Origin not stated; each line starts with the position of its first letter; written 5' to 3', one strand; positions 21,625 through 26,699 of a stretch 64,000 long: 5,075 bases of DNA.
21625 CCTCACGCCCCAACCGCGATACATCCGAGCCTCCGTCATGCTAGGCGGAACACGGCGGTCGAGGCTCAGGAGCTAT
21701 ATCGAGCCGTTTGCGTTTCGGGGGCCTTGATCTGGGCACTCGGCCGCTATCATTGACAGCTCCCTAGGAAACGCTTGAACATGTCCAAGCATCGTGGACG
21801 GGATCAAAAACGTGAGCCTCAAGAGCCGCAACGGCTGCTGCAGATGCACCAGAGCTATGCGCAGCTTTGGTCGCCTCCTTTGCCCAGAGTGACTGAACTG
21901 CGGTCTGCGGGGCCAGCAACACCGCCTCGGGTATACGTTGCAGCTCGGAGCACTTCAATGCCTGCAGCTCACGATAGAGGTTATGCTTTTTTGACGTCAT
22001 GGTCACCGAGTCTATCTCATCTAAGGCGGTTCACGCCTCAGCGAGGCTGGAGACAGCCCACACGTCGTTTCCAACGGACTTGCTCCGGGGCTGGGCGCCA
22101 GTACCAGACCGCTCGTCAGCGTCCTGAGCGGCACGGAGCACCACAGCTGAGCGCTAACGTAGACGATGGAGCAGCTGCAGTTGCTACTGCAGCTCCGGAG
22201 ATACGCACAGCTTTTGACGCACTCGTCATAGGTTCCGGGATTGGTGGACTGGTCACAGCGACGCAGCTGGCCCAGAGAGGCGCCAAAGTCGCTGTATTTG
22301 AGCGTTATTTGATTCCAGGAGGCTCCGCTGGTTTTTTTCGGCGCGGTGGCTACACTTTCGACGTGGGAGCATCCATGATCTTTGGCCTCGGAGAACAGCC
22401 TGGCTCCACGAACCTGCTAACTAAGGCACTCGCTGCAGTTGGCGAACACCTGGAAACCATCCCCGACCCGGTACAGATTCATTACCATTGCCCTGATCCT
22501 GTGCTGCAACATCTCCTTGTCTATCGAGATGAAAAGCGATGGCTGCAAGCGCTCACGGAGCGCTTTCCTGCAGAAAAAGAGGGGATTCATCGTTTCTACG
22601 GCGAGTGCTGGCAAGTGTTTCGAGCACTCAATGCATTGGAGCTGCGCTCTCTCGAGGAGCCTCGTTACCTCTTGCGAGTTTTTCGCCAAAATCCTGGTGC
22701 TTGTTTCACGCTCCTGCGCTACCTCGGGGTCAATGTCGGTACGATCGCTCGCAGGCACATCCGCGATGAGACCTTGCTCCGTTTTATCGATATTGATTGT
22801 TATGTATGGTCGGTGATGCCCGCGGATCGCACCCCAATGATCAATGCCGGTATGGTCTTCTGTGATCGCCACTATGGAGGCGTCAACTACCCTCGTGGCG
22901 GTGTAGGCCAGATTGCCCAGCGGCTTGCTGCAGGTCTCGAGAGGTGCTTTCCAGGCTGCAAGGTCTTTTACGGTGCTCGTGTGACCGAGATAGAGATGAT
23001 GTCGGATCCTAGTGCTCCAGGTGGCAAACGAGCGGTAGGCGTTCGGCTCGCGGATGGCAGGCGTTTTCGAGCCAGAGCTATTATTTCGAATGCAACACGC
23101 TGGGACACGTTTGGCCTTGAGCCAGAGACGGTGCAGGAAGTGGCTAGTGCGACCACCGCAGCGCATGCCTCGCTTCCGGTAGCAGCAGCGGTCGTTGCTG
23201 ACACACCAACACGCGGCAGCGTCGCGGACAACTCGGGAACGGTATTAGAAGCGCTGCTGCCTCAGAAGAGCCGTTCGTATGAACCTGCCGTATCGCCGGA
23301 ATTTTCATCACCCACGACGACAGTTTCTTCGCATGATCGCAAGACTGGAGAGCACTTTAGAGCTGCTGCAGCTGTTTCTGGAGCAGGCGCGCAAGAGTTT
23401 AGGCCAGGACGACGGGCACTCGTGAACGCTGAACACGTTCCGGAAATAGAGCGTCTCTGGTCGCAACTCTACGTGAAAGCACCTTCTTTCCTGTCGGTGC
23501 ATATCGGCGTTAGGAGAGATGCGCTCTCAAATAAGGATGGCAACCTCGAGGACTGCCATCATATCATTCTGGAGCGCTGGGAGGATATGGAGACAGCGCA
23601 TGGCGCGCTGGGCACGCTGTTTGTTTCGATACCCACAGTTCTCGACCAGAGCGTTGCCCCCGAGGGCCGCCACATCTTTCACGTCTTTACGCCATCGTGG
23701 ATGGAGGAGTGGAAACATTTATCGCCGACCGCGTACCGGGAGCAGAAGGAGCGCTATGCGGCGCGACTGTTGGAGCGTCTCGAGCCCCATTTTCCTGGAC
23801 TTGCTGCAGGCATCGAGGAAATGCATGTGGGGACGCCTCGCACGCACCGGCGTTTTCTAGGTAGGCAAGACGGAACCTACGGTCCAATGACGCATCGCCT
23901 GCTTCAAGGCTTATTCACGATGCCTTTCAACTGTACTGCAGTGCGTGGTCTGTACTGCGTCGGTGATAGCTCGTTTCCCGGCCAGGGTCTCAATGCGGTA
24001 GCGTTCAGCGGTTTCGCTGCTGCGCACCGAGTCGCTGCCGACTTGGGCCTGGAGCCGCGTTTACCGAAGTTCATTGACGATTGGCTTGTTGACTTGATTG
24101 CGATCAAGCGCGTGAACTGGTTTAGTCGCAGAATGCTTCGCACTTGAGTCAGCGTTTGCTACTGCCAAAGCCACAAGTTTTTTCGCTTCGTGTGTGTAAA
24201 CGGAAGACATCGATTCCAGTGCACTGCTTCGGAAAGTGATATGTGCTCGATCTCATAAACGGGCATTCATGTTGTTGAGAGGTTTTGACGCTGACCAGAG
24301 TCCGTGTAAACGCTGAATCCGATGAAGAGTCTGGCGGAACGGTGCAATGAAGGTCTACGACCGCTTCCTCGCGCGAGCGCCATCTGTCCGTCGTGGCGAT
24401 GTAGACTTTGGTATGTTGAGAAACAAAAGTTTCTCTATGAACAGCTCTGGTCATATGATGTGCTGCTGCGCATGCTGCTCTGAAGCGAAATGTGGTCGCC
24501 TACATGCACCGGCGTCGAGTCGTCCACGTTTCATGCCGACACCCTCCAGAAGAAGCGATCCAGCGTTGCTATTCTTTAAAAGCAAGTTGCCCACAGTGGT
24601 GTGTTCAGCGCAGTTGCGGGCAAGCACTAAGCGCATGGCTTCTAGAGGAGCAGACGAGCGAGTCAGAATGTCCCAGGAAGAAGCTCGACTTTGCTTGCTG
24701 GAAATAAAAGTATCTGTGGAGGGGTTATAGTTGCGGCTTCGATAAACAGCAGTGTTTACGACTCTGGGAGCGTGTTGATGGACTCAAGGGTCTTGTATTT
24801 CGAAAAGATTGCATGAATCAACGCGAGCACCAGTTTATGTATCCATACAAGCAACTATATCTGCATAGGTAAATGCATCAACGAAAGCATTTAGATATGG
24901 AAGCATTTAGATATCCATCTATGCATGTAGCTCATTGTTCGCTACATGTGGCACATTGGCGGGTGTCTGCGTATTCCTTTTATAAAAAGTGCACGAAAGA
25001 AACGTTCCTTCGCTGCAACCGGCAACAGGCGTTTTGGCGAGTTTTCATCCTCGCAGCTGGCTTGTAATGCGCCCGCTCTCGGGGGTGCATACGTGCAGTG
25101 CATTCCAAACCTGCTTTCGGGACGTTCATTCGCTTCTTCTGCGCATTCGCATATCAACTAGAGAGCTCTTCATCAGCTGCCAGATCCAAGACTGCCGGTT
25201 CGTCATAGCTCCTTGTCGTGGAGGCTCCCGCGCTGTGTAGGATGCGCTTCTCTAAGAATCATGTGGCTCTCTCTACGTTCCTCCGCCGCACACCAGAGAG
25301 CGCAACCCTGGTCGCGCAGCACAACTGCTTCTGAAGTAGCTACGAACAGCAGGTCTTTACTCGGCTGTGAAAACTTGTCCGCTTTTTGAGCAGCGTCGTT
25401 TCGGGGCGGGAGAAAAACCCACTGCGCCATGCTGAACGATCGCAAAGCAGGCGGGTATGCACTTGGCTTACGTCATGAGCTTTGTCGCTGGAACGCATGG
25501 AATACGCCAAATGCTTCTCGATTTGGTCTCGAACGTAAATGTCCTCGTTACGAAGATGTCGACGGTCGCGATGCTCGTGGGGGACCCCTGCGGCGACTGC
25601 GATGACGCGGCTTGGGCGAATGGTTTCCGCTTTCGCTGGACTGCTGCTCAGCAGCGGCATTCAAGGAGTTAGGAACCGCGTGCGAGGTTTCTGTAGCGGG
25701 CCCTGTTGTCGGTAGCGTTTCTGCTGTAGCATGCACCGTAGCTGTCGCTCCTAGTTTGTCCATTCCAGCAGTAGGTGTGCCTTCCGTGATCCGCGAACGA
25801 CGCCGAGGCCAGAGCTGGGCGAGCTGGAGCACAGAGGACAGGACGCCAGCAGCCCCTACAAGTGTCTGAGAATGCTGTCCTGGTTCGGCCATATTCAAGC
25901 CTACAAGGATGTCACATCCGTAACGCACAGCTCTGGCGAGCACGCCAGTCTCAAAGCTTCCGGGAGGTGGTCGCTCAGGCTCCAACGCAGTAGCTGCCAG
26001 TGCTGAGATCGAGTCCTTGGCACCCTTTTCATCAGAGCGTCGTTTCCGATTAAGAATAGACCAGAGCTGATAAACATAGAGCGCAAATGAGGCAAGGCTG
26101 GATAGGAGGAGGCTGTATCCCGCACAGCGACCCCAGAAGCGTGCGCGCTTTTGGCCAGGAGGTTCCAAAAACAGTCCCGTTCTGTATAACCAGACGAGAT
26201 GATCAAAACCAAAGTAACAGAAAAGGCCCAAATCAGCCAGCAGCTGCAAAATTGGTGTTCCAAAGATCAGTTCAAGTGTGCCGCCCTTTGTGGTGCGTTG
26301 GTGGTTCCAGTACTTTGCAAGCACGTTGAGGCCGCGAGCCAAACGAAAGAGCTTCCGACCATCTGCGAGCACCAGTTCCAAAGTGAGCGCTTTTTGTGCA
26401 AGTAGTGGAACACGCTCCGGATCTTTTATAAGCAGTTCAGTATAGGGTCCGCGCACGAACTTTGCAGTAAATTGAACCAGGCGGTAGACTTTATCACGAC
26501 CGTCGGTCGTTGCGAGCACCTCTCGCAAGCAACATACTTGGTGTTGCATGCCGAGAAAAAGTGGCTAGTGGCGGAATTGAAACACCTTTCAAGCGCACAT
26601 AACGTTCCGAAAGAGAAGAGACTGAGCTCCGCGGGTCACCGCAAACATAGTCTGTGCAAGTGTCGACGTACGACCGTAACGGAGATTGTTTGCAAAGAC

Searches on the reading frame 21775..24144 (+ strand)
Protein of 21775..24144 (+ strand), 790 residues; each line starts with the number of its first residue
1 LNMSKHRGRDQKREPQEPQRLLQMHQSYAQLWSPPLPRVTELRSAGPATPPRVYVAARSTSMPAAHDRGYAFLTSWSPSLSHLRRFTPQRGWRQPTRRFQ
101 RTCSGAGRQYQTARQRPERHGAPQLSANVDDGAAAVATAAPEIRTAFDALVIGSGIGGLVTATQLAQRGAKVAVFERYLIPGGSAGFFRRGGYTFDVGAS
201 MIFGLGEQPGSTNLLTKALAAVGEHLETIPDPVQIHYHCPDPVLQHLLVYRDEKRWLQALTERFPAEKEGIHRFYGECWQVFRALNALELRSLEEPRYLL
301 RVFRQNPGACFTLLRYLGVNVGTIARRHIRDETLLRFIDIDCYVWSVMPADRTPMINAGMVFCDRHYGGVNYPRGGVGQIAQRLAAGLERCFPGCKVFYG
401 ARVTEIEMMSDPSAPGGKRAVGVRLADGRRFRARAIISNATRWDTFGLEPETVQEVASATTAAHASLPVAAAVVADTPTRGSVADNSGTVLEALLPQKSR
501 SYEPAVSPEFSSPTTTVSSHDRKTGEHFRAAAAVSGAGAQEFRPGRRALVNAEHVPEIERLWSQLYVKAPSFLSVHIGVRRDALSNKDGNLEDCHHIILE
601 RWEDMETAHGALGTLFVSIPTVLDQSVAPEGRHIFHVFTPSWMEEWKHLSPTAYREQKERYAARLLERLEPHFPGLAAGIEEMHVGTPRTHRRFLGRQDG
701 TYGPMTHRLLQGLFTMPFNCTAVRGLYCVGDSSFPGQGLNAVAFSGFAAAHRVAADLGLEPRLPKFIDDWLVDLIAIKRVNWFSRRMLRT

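Call 26: search_protein_families(library=pfam, proteins=[window:21775-24144:+], max_evalue=0.00001)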
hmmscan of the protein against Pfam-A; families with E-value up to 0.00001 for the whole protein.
window:21775-24144:+ (790 aa): 3 families
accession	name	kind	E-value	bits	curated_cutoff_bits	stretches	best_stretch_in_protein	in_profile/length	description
PF01593.30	Amino_oxidase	-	3.1e-18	66.7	19.8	1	156-441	1-255/443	Flavin containing amine oxidoreductase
PF13450.12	NAD_binding_8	-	6.3e-14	52.4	21.9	1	151-215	1-65/68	NAD(P)-binding Rossmann-like domain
PF01266.30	DAO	-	5.8e-11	43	27.9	1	148-253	1-96/353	FAD dependent oxidoreductase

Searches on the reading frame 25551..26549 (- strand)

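Call 26: search_protein_families(library=pfam, proteins=[window:25551-26549:-], max_evalue=0.00001)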
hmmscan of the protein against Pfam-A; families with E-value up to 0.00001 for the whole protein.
window:25551-26549:- (333 aa): 1 family
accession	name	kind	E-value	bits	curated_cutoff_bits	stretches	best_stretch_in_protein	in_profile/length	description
PF05648.19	PEX11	-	3.4e-25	89.3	23.8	1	10-247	6-222/222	Peroxisomal biogenesis factor 11 (PEX11)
